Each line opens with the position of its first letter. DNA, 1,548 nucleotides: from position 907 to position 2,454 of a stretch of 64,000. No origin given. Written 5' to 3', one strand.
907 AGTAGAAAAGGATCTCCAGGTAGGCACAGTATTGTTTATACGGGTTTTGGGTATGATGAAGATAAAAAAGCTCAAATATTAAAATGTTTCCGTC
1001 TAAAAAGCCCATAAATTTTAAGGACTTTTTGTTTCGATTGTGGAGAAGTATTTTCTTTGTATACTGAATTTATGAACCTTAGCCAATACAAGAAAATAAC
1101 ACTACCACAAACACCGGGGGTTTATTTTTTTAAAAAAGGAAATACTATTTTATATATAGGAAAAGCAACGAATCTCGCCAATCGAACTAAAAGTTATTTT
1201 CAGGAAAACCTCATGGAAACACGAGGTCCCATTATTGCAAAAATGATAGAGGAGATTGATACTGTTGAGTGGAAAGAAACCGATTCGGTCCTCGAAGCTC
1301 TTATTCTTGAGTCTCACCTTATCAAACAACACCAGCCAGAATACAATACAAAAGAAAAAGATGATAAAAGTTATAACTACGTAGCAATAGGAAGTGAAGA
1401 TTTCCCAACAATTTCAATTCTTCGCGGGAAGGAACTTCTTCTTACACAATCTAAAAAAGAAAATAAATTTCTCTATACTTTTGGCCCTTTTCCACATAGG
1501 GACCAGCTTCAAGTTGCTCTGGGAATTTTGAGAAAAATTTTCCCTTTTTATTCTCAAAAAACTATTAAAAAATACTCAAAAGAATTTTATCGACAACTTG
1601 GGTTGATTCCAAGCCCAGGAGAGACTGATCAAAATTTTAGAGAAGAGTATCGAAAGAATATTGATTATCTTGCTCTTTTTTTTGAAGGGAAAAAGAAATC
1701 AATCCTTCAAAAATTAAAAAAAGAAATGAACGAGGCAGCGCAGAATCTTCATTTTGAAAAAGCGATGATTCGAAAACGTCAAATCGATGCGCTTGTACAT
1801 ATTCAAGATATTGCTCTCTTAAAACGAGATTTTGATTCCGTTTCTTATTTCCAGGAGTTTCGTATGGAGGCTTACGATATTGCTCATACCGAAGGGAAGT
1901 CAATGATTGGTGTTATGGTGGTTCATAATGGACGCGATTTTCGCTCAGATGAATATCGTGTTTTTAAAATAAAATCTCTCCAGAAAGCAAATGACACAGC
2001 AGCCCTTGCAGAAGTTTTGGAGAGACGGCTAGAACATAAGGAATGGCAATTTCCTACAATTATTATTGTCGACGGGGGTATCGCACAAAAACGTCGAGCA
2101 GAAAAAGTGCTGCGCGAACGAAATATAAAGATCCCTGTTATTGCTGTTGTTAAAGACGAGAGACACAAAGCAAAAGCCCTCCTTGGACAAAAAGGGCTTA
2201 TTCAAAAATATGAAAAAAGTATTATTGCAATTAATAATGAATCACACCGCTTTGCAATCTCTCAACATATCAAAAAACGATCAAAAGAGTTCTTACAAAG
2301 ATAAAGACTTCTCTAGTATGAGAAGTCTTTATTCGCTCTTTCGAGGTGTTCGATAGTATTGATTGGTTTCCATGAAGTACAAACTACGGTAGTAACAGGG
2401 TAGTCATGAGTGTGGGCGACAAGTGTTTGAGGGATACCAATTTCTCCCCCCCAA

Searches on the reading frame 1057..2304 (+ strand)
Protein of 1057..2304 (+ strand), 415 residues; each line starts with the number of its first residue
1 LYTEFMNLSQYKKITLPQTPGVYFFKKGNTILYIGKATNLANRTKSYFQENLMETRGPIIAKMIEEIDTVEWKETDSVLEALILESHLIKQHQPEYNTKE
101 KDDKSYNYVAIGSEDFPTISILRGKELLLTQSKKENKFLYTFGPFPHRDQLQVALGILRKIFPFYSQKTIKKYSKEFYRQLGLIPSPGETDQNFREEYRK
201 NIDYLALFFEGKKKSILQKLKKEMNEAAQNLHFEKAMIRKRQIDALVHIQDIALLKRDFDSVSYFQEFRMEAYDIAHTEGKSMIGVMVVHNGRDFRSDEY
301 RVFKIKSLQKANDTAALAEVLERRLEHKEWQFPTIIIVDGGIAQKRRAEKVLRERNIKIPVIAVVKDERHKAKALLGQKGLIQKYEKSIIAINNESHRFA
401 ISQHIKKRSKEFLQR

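Call 56: search_protein_families(library=pfam, proteins=[window:1057-2304:+], max_evalue=0.00001)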
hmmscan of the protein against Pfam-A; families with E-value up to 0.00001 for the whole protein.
window:1057-2304:+ (415 aa): 3 families
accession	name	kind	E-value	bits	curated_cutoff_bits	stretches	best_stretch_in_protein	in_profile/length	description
PF08459.17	UvrC_RNaseH_dom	-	1.7e-31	109.7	22.3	1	269-410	12-155/159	UvrC RNAse H endonuclease domain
PF01541.30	GIY-YIG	-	1.3e-07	32.2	22.6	1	21-97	3-78/78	GIY-YIG catalytic domain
PF02151.25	UVR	-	3.2e-06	27.1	21.5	1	215-246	2-33/36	UvrB/uvrC motif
